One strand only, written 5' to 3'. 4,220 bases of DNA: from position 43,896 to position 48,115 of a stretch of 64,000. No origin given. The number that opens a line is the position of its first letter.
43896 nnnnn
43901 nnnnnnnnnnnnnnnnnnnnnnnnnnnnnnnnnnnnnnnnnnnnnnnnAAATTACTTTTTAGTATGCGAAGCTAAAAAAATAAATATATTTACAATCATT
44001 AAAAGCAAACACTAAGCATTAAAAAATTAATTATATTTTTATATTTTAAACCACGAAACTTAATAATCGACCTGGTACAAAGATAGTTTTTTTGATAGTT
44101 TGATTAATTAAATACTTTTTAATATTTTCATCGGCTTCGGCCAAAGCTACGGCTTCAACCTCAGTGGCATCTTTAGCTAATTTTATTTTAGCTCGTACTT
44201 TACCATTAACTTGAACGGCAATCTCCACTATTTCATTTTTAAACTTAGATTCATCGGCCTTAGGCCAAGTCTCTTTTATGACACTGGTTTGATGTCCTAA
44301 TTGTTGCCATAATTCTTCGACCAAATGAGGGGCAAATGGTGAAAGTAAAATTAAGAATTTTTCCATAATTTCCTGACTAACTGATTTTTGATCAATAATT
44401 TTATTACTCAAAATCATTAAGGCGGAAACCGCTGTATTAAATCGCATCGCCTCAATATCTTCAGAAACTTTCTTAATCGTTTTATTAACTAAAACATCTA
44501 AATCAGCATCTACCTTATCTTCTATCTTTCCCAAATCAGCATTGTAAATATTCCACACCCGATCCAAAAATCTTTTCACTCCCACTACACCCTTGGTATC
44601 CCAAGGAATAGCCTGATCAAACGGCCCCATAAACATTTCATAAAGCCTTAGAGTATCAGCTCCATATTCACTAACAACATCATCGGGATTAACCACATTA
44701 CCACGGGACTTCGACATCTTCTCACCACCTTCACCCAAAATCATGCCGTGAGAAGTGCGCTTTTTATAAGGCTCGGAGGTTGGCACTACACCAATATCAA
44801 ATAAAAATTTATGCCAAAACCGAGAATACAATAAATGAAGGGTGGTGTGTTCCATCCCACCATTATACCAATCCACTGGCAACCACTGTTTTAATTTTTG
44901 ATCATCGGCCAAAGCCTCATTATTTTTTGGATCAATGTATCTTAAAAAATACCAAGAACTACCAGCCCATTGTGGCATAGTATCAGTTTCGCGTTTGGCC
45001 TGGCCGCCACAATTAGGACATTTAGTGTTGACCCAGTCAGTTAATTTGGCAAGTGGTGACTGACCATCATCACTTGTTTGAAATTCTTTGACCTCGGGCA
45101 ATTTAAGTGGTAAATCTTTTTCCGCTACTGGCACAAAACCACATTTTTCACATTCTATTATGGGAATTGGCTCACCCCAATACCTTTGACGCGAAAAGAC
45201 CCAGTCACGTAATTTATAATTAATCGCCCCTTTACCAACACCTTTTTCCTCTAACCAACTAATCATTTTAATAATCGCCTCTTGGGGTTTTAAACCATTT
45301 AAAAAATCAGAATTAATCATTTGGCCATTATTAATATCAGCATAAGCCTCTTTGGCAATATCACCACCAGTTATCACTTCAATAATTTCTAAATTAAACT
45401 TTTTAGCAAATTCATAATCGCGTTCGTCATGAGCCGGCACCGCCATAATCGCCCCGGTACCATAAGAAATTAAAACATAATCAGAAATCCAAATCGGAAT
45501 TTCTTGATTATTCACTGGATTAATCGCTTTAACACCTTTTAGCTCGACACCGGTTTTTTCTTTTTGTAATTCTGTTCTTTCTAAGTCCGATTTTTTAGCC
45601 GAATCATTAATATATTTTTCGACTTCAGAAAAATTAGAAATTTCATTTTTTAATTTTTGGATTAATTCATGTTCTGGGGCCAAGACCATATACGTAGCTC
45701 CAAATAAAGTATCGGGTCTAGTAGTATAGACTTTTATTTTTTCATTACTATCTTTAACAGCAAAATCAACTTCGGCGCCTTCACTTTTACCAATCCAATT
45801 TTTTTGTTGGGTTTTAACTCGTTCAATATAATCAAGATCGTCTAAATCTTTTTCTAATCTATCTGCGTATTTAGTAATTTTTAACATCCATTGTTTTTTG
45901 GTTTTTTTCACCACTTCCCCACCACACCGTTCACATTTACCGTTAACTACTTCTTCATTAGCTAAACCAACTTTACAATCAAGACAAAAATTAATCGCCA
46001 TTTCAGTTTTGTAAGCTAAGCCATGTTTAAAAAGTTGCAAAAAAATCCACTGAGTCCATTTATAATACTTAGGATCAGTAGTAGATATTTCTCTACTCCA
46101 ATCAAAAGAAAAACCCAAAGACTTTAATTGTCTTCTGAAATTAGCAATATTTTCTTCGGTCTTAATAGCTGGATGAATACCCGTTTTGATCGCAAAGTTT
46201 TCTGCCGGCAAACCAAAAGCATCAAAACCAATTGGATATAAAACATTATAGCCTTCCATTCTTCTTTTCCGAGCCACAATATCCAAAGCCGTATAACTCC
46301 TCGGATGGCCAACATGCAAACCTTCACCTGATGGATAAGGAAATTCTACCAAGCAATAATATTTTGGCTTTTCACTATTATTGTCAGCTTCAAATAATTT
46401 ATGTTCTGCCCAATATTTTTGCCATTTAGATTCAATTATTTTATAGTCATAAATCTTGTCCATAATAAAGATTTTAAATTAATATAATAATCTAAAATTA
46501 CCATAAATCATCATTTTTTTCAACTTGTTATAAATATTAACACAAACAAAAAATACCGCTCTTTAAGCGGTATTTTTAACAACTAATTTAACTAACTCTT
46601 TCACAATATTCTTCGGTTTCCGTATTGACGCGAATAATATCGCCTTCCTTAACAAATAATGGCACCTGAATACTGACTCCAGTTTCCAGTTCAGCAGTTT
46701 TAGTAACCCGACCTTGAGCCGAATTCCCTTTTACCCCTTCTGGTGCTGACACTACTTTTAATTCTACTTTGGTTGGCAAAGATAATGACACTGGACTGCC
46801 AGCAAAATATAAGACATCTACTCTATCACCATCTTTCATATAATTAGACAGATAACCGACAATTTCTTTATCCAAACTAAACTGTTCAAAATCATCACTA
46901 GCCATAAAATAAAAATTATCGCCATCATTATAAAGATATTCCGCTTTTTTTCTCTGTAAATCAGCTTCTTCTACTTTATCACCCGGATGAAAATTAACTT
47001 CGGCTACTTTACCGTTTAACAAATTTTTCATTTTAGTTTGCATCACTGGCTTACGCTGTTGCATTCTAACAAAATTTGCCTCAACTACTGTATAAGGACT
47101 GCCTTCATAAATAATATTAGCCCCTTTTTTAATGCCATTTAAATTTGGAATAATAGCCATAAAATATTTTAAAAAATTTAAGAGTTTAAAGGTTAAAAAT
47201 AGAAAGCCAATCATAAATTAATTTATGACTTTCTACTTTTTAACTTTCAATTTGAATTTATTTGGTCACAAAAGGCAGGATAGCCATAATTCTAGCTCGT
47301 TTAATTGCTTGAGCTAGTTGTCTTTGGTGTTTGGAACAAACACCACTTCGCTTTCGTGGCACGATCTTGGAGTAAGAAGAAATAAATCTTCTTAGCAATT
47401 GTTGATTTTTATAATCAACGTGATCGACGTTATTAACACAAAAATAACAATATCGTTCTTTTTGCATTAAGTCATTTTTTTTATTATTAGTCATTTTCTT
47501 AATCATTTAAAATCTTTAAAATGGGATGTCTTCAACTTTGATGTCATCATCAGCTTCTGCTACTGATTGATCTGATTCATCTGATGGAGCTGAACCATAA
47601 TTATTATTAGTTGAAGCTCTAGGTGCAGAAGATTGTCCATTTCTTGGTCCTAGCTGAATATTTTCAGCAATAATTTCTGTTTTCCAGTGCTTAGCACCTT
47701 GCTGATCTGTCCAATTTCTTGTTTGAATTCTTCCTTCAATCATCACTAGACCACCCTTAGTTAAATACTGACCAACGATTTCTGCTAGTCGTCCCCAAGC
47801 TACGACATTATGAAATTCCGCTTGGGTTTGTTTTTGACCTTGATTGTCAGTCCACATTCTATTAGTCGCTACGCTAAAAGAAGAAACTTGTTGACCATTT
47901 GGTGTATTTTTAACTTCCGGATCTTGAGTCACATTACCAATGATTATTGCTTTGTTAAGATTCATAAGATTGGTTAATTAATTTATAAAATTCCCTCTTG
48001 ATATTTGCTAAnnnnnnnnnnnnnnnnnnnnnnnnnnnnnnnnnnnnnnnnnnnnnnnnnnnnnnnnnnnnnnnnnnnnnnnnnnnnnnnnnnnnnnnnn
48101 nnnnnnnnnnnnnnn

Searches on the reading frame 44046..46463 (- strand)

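Call 25: search_protein_families(library=pfam, proteins=[window:44046-46463:-], max_evalue=0.01)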
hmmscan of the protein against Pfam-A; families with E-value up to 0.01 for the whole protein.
window:44046-46463:- (805 aa): 8 families
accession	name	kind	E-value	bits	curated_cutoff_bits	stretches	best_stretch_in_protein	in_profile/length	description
PF13603.12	tRNA-synt_1_2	-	1.3e-66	224.1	25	1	221-405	1-185/185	Leucyl-tRNA synthetase, editing domain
PF00133.28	tRNA-synt_1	-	3.6e-52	177.9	22.7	2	13-224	1-225/414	tRNA synthetases class I (I, L, M and V)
PF09334.17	tRNA-synt_1g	-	6.7e-28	98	20.1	2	40-184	6-146/391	tRNA synthetases class I (M)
PF08264.19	Anticodon_1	-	5.8e-25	88.3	25.1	1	659-767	8-143/148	Anticodon-binding domain of tRNA ligase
PF01406.26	tRNA-synt_1e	-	1.1e-06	28.6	27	0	574-608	245-279/301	tRNA synthetases class I (C) catalytic domain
PF01921.24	tRNA-synt_1f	-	0.0036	16.7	27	0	572-609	272-309/360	tRNA synthetases class I (K)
PF06906.16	DUF1272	-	0.0038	17.7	25.3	0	158-188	30-55/57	Protein of unknown function (DUF1272)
PF00750.26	tRNA-synt_1d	-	0.0065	15.9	23.3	0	556-599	255-297/349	tRNA synthetases class I (R), catalytic domain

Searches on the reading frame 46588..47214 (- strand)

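Call 25: search_protein_families(library=pfam, proteins=[window:46588-47214:-], max_evalue=0.01)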
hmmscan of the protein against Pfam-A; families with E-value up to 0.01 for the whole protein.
window:46588-47214:- (208 aa): 3 families
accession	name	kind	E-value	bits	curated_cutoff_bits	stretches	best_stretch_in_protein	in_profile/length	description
PF09285.17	Elong-fact-P_C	-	1.1e-23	83.1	25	1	150-206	1-56/56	Elongation factor P, C-terminal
PF01132.26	EFP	-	1.7e-17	63.6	27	1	89-142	1-54/54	Elongation factor P (EF-P) OB domain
PF08207.18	EFP_N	-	2.3e-15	56.8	23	1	26-81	3-58/58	Elongation factor P (EF-P) KOW-like domain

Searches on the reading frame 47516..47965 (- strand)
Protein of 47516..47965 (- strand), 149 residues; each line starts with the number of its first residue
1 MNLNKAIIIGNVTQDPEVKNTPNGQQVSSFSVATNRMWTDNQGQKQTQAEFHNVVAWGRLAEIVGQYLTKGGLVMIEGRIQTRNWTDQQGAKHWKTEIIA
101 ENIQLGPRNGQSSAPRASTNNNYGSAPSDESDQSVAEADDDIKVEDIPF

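Call 25: search_protein_families(library=pfam, proteins=[window:47516-47965:-], max_evalue=0.01)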
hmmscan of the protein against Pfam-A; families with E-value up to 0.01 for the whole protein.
window:47516-47965:- (149 aa): 1 family
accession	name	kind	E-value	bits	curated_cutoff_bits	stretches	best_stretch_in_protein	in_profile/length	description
PF00436.31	SSB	-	1.1e-39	135.1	26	1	3-105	1-103/104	Single-strand binding protein family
